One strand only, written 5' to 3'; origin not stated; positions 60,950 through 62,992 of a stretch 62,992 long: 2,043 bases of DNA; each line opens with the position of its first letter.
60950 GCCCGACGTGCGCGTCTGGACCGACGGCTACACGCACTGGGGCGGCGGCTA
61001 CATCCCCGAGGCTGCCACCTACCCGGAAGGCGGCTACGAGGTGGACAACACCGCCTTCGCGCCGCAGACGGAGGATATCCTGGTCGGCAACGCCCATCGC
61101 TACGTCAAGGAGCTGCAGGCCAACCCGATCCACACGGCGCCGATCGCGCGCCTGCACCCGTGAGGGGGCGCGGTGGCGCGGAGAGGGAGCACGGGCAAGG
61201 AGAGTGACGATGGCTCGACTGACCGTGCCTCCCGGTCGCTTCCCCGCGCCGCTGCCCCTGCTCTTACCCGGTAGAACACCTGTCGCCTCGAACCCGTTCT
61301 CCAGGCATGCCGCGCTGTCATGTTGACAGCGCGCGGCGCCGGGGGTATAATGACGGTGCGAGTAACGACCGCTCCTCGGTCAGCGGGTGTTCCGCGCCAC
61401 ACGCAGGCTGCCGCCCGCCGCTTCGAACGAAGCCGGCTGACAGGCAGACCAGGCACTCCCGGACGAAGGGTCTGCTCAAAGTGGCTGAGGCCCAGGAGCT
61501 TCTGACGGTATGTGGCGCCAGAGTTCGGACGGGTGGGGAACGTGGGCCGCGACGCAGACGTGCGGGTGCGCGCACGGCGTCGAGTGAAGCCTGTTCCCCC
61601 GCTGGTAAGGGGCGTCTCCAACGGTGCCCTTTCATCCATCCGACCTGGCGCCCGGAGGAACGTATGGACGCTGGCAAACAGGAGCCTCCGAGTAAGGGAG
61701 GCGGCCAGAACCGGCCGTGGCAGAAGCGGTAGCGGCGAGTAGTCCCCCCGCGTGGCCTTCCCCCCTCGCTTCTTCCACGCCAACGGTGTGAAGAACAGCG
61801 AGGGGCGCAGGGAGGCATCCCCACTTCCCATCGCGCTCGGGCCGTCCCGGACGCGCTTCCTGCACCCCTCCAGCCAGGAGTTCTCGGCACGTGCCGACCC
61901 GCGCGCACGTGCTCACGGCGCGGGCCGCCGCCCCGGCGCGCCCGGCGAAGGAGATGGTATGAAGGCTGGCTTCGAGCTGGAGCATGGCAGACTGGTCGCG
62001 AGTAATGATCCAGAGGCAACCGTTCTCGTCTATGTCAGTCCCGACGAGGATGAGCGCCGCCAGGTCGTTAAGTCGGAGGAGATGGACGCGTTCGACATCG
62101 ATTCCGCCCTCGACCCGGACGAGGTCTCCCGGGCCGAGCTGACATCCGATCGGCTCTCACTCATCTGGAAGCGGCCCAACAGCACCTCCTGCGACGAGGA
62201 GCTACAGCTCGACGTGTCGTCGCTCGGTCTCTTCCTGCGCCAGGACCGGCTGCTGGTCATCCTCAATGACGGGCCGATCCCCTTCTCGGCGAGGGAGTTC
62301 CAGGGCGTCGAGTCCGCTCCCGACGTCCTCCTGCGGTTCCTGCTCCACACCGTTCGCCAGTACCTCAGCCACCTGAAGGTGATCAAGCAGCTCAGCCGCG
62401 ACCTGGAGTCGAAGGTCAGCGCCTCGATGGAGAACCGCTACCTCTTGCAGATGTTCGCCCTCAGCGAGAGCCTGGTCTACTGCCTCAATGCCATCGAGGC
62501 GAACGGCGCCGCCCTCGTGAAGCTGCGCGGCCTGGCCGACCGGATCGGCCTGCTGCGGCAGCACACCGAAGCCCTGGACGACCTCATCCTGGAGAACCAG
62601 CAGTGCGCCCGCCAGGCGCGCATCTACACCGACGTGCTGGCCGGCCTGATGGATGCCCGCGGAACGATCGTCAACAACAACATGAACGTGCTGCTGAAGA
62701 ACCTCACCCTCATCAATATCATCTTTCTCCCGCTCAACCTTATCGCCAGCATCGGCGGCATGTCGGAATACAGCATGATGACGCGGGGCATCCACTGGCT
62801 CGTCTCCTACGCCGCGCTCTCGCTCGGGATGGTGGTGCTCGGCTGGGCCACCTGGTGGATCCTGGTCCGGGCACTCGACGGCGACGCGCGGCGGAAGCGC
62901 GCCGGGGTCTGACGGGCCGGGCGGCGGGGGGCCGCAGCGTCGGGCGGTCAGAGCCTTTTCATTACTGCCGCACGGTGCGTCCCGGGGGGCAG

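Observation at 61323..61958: Perfect consensus promoter driving a GC-rich structured non-coding region of about 600 nt ahead of a CorA-like transporter gene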

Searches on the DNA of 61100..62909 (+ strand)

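Call 4: search_rna_families(source=window, start=61100, end=62100, threshold=evalue, max_evalue=10, show_alignments=3)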
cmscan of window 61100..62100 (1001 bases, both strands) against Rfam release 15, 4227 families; matches with E-value up to 10: 6.
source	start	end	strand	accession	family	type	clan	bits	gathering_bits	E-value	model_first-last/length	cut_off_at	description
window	61368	61544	+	RF00380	Magnesium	Cis-reg; riboswitch;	-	42.9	44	8.3e-08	1-169/169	no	M-box riboswitch aptamer (ykoK leader)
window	61743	61816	+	RF03301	mir-3154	Gene; miRNA;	-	23.2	64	0.095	1-86/86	no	mir-3154 microRNA precursor family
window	61173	61258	-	RF03525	mir-1343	Gene; miRNA;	-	20.7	51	1.4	1-82/82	no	mir-1343 microRNA precursor family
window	61716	61778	-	RF04083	MIR528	Gene; miRNA;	-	17.4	62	1.5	1-89/89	no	MIR528 microRNA precursor family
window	61837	61881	-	RF01068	Guanidine-II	Cis-reg; riboswitch;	-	16.3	32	1.4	1-48/48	no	Guanidine-II riboswitch aptamer (mini-ykkC)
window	61639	61710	-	RF00052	lin-4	Gene; miRNA;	-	16.2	40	3.6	1-80/80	no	lin-4 microRNA precursor family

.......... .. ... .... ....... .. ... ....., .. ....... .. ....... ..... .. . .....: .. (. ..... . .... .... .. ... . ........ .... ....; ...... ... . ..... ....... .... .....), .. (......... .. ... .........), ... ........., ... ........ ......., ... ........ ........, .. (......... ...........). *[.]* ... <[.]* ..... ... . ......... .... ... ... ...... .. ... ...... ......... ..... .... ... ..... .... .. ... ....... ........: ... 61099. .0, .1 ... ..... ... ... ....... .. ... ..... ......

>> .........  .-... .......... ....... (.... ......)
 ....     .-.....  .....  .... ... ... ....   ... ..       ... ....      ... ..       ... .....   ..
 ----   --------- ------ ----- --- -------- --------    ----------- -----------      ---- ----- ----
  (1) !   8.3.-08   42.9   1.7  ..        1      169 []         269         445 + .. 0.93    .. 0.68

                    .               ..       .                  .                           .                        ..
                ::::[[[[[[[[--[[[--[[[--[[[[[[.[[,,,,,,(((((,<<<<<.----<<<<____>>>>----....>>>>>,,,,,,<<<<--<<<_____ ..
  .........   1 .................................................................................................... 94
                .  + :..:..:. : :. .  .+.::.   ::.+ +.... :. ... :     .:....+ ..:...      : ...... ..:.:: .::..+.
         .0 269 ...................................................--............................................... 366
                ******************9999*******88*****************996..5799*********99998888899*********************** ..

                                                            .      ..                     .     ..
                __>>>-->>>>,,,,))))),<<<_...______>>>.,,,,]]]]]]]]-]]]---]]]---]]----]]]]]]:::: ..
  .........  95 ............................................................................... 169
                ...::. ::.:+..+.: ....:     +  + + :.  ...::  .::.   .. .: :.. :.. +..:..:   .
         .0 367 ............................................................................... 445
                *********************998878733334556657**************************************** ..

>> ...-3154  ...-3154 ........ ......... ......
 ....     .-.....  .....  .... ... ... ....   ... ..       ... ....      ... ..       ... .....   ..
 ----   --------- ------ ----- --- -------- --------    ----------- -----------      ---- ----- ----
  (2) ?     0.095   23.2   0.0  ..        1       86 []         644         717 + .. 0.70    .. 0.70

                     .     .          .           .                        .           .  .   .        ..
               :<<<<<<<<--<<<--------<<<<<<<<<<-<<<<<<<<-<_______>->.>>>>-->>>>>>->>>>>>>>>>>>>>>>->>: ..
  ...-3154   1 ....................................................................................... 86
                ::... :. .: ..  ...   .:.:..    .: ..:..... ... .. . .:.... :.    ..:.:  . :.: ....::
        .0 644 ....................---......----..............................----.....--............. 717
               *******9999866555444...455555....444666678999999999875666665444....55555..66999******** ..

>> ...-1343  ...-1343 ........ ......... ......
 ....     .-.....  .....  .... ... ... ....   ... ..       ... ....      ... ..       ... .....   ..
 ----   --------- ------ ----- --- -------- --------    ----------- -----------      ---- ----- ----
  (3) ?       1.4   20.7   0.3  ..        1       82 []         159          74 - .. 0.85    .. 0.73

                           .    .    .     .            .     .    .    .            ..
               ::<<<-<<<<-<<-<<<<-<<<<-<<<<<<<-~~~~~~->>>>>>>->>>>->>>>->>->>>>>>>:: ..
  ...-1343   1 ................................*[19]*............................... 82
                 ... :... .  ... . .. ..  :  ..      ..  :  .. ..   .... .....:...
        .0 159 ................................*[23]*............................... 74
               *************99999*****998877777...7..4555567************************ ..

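Call 10: search_rna_families(sources=[L001, L002, L003, L004, L005, L006, L007, L008, L009, L010, L011, L012, L013, L014, L015, L016, L017, L018, L019, L020], threshold=gathering)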
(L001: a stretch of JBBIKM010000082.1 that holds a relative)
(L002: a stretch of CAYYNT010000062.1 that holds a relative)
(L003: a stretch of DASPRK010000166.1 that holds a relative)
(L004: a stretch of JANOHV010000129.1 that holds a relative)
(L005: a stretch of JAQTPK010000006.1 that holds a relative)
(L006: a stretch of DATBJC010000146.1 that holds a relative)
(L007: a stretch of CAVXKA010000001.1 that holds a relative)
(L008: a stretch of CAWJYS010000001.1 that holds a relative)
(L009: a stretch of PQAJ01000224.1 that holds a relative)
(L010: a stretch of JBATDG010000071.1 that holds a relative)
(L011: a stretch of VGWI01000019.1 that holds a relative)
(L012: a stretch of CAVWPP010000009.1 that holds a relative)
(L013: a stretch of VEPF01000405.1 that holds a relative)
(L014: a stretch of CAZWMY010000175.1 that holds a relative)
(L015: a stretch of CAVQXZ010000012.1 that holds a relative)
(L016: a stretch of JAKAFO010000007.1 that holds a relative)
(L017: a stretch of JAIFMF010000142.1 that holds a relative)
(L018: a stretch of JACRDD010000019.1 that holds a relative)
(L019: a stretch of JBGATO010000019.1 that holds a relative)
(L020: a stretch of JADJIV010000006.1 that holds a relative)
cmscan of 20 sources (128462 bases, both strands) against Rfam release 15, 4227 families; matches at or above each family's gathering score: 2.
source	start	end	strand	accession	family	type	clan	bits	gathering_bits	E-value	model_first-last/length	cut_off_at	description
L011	2482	2870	-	RF00023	tmRNA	Gene;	CL00001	169.2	47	8.6e-67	1-374/374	no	transfer-messenger RNA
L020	5677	5733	-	RF03057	nhaA-I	Cis-reg; riboswitch;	-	54.7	37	1e-07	1-55/55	no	nhaA-I RNA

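Call 21: build_rna_model(alignment_id=A3, structure=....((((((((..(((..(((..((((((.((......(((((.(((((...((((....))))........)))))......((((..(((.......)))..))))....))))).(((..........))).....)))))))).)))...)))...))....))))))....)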
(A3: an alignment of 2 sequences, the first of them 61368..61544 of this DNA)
Model R1 built from alignment A3 (2 sequences, 177 columns); structure: as given.
model positions 177; base pairs 46; branch points 2; effective number of sequences 1.14; information 0.589 bits per position. Calibrated on 0.2 Mb of random sequence (short: E-values are rough).
structure used (alignment columns):
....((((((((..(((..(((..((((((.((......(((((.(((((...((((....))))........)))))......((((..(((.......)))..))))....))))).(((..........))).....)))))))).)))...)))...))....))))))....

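Call 22: search_with_rna_model(model_id=R1, sources=[window, L001, L002, L003, L004, L005, L006, L007, L008, L009, L010, L011, L012, L013, L014, L015, L016, L017, L018, L019, L020, L021, L022, L023, L024, L025, L026, L027, L028, L029, L030, L031, L032, L033, L034, L035, L036, L037, L038, L039, L040, L041, L042, L043, L044, L045, L046, L047, L048, L049, L050, L051, L052, L053, L054, L055, L056, L057, L058, L059, L060, L061, L062, L063, L064, L065, L066, L067, L068, L069, L070, L071, L072, L073, L074, L075, L076, L077, L078, L079, L080], max_evalue=10)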
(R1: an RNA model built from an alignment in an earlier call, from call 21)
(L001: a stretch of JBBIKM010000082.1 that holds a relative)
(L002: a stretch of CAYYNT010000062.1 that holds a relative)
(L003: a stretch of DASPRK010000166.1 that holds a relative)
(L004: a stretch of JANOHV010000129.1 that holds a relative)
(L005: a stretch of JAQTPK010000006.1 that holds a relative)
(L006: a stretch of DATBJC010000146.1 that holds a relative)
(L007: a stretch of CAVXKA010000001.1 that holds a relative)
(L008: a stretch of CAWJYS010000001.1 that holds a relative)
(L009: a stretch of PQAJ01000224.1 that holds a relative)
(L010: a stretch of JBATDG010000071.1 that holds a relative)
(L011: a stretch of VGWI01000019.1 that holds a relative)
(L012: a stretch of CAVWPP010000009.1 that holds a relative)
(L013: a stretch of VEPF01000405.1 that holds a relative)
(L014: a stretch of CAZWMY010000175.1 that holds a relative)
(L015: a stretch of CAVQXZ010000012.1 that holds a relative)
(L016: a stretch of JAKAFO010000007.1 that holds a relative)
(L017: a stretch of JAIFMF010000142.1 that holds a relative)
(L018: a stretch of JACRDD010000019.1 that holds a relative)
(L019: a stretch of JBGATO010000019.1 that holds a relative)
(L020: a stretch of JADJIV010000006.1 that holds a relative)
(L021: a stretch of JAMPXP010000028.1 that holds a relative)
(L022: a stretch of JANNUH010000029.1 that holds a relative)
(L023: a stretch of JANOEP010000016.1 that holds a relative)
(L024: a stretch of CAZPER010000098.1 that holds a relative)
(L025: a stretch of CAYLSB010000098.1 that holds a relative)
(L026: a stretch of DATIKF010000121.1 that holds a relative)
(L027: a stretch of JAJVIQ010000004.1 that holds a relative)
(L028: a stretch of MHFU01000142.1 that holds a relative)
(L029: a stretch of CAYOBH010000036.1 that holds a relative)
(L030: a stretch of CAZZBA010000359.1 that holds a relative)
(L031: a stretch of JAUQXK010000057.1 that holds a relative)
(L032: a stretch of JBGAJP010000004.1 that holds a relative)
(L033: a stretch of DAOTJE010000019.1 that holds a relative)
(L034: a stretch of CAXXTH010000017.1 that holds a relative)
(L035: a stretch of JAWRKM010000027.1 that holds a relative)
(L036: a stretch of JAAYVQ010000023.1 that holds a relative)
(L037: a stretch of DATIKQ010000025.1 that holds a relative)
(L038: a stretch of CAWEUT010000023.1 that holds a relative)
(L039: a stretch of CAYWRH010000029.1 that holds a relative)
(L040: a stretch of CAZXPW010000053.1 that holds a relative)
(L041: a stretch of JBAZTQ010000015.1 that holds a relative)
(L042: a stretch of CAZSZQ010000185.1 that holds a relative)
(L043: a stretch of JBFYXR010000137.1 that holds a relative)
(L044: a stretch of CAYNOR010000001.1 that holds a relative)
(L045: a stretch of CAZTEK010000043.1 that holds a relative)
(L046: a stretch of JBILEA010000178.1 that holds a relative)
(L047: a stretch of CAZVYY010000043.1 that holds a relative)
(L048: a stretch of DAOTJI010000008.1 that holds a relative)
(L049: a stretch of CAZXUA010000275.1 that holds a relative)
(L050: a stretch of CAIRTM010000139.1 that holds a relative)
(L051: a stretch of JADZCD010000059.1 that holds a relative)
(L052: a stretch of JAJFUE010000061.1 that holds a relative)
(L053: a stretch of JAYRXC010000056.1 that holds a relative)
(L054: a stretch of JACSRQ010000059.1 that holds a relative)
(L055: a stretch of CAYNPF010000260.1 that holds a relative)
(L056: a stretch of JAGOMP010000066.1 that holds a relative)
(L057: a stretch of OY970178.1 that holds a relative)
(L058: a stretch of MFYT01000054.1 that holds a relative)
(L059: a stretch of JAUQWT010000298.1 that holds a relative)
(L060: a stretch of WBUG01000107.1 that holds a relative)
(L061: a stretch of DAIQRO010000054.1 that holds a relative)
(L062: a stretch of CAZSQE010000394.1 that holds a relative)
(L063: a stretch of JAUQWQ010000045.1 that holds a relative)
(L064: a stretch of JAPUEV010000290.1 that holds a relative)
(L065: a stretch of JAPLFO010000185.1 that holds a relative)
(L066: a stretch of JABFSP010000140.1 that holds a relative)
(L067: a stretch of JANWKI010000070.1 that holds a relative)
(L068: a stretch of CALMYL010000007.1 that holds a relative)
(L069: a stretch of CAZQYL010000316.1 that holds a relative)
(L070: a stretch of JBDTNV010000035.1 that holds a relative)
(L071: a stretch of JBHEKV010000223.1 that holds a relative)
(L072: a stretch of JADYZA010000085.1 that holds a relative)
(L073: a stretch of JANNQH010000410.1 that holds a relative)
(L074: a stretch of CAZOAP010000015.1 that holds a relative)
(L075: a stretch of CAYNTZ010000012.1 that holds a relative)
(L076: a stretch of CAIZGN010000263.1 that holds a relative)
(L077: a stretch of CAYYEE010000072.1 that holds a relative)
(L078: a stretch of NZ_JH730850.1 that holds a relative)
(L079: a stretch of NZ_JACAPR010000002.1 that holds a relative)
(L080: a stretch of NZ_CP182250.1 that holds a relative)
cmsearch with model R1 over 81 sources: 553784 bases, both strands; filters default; matches with E-value up to 10: 9.
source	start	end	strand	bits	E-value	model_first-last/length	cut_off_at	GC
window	61368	61544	+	176.9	7e-51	1-177/177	no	0.68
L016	426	454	+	10.1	1.1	48-76/177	no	0.69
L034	4288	4316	-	9.2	2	1-177/177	no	0.45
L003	1773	1815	+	8.2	3.9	1-177/177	no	0.63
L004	1204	1283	+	8.1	4.2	1-177/177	no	0.66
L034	2251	2294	-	8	4.5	1-177/177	no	0.66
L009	433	498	-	7.3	7.2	1-177/177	no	0.71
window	45060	45120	+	7.3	7.6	1-177/177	no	0.77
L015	4383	4411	-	7.2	7.9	48-76/177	no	0.76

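Call 23: search_with_rna_model(model_id=R1, sources=[L081, L082, L083, L084, L085, L086, L087, L088, L089, L090, L091, L092, L093, L094, L095, L096, L097, L098, L099, L100, L101, L102, L103, L104, L105, L106, L107, L108, L109, L110, L111, L112, L113, L114, L115, L116, L117, L118, L119, L120, L121, L122, L123, L124, L125, L126, L127, L128, L129, L130, L131, L132, L133, L134, L135, L136, L137, L138, L139, L140, L141, L142, L143, L144, L145, L146, L147, L148, L149, L150, L151, L152, L153, L154, L155, L156, L157, L158, L159, L160], max_evalue=10)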
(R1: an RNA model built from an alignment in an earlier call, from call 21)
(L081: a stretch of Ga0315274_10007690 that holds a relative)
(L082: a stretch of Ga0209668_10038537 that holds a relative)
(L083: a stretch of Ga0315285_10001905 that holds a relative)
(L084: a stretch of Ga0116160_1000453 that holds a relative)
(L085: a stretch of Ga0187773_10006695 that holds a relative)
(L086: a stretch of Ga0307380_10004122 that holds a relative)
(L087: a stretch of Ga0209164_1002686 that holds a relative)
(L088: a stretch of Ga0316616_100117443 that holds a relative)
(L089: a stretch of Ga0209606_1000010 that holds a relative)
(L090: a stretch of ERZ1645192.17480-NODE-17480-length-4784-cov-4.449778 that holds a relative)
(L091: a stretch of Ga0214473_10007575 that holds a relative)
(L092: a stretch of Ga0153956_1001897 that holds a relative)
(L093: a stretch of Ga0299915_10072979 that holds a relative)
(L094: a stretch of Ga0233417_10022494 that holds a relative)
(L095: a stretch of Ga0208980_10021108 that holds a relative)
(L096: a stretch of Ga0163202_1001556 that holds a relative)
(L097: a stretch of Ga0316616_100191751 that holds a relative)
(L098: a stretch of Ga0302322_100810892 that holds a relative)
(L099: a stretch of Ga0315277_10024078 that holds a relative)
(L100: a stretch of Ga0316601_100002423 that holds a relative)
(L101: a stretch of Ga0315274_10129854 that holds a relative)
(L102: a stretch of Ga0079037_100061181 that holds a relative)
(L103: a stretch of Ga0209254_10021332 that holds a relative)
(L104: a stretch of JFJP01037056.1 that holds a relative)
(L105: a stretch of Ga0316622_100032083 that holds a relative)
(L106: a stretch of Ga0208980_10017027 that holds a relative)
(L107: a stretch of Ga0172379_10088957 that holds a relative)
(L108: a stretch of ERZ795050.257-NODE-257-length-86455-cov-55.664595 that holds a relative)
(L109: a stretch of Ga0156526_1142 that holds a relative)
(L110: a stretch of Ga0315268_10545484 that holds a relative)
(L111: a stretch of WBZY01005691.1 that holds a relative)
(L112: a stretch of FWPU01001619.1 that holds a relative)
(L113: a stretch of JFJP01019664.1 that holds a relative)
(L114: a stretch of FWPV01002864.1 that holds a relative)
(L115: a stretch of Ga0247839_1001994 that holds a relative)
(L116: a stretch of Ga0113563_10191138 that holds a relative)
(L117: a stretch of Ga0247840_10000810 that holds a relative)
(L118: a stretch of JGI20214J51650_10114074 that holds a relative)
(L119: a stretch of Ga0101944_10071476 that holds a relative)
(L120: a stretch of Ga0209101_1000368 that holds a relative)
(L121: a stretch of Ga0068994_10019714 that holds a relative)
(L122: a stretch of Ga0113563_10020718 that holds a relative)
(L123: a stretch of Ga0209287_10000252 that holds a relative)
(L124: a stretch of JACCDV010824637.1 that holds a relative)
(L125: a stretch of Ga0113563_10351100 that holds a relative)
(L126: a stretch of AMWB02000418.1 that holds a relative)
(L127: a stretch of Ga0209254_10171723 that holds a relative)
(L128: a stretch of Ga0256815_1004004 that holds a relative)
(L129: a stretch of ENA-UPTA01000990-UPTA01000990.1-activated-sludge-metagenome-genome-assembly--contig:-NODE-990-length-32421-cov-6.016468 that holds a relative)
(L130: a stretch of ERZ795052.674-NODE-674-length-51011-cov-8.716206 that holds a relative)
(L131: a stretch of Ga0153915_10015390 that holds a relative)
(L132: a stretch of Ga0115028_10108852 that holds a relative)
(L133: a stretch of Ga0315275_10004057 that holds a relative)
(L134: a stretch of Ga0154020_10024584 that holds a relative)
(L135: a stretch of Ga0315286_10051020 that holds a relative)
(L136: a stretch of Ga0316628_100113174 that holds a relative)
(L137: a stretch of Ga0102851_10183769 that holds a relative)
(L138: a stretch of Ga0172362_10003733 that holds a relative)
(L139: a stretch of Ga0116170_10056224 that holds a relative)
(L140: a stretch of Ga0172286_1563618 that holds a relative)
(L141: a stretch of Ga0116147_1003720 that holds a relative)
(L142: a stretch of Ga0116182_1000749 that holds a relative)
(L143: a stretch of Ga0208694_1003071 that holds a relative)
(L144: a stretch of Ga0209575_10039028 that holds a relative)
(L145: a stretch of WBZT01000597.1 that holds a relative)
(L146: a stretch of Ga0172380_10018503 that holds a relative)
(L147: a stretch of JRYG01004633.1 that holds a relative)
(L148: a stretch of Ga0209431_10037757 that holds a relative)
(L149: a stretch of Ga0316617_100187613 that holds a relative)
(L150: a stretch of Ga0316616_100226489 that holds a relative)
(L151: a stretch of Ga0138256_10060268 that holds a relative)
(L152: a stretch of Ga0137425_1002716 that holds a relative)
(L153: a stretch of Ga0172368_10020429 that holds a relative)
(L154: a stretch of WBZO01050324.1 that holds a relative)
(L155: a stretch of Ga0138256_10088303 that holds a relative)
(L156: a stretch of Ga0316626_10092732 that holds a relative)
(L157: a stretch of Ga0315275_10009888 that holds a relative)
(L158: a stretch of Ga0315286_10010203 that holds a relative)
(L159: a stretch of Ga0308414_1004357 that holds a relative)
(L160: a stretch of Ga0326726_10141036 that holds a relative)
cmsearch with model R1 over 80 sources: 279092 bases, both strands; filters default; matches with E-value up to 10: 3.
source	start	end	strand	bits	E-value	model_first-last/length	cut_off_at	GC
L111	3010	3050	+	7.6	3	1-177/177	no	0.68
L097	352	399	-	7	4.5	1-177/177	no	0.71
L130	1166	1226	-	6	9.2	1-177/177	no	0.64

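Call 34: search_with_rna_model(model_id=R1, sources=[L161, L162, L163, L164, L165, L166], max_evalue=10)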
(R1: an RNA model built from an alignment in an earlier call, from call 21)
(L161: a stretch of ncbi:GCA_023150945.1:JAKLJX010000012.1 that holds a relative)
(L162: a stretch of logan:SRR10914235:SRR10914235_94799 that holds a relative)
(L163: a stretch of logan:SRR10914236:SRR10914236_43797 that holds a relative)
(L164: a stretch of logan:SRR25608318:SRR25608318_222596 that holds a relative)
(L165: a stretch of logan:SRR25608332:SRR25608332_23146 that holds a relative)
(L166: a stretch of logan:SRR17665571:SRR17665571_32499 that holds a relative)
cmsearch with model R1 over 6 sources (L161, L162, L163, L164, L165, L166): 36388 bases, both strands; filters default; matches with E-value up to 10: 6.
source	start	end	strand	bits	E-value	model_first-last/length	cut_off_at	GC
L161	4826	4874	+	5.4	1.8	1-177/177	no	0.82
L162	4826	4874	+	5.4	1.8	1-177/177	no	0.82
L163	4331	4379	+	5.4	1.8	1-177/177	no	0.82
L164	4117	4165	+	5.4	1.8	1-177/177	no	0.82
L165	3524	3572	+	5.4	1.8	1-177/177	no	0.82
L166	2320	2368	+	5.4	1.8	1-177/177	no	0.82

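Call 62: search_rna_families(sources=[L081, L082, L083, L084, L085, L086, L087, L088, L089, L090, L091, L092, L093, L094, L095, L096, L097, L099, L100, L161], threshold=gathering)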
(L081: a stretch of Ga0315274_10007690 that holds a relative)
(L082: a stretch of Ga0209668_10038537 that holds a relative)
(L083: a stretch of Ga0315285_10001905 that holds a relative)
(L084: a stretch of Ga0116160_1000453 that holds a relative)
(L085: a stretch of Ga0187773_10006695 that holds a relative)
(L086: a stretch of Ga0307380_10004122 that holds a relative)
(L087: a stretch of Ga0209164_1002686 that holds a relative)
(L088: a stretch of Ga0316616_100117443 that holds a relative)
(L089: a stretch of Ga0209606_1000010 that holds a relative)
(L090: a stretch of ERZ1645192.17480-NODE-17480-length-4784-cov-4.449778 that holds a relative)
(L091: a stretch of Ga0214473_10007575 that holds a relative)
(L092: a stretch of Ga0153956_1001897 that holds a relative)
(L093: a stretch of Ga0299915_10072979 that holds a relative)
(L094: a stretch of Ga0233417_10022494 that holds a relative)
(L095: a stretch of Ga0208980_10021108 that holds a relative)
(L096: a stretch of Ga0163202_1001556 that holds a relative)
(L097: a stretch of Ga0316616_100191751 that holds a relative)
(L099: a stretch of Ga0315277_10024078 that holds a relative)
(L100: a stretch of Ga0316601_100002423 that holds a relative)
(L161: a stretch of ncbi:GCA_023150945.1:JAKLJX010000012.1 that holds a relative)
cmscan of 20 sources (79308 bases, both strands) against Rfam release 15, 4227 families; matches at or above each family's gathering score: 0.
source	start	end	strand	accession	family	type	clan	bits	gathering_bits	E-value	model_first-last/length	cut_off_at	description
